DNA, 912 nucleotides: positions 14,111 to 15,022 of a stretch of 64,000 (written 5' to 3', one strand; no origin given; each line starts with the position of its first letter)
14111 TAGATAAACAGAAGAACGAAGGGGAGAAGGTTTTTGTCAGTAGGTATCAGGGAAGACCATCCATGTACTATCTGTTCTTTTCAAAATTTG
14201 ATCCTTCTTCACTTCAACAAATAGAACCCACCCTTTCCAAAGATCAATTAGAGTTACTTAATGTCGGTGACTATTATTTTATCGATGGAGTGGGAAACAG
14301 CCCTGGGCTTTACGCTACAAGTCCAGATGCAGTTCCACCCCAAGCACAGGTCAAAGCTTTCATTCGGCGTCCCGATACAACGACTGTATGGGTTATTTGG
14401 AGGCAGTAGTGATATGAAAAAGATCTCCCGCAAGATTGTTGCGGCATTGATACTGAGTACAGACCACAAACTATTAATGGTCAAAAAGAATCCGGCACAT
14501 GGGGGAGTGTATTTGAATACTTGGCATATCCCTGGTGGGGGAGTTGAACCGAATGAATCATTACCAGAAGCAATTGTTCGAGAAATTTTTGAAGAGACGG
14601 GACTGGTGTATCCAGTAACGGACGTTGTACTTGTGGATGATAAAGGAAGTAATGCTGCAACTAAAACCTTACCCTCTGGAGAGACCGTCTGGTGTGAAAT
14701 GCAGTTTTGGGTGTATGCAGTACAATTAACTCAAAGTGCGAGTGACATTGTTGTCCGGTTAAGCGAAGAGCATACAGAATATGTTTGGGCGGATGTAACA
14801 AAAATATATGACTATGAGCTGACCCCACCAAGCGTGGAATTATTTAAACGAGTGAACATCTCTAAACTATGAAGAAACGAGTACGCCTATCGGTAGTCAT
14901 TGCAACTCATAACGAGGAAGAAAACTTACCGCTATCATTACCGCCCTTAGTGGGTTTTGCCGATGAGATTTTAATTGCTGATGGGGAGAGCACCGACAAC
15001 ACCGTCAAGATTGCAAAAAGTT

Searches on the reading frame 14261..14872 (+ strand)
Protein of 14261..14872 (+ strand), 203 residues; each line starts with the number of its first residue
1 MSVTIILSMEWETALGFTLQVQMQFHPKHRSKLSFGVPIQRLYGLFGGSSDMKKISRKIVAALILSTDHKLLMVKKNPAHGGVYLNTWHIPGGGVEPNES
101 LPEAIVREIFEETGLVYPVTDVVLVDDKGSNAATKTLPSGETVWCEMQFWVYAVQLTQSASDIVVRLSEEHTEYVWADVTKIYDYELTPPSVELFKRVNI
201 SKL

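Call 7: search_protein_families(library=pfam, proteins=[window:14261-14872:+], max_evalue=0.001)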
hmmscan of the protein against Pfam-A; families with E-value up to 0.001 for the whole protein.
window:14261-14872:+ (203 aa): 1 family
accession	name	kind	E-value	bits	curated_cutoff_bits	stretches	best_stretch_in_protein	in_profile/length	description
PF00293.34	NUDIX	-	2.5e-16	60.3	21.1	1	58-194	4-130/134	NUDIX domain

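Call 11: search_protein_families(library=ncbifam, proteins=[window:14261-14872:+], max_evalue=0.00001)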
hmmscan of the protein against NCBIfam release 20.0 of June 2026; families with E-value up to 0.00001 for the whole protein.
window:14261-14872:+ (203 aa): 9 families
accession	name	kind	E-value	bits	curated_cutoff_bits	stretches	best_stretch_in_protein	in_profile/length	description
NF012016.0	PRK15472.1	equivalog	2e-12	47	95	1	57-188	4-128/141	nucleoside triphosphatase NudI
NF007834.0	PRK10546.1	equivalog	6.9e-10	38.9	156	1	59-195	6-122/135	pyrimidine (deoxy)nucleoside triphosphate diphosphatase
NF006530.0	PRK08999.1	equivalog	1.7e-09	37.2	245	1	58-117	7-64/315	Nudix family hydrolase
NF041652.1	Nud_hyd_Dein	equivalog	5.9e-09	36.3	200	1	58-116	14-73/152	Nudix hydrolase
NF001938.0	PRK00714.1-5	equivalog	1.4e-07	31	116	1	55-116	11-75/172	RNA pyrophosphohydrolase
TIGR00586.1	mutt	equivalog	2.2e-07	30.9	97.9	0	58-117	6-63/129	8-oxo-dGTP diphosphatase MutT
NF006961.0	PRK09438.1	equivalog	1e-06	28.3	103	0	60-181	11-128/151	dihydroneopterin triphosphate diphosphatase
NF003785.0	PRK05379.1-1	equivalog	1.4e-06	27.8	418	1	59-115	205-257/347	bifunctional nicotinamide-nucleotide adenylyltransferase/Nudix hydroxylase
NF001937.0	PRK00714.1-4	equivalog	7.3e-06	25.7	139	0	61-119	12-64/161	RNA pyrophosphohydrolase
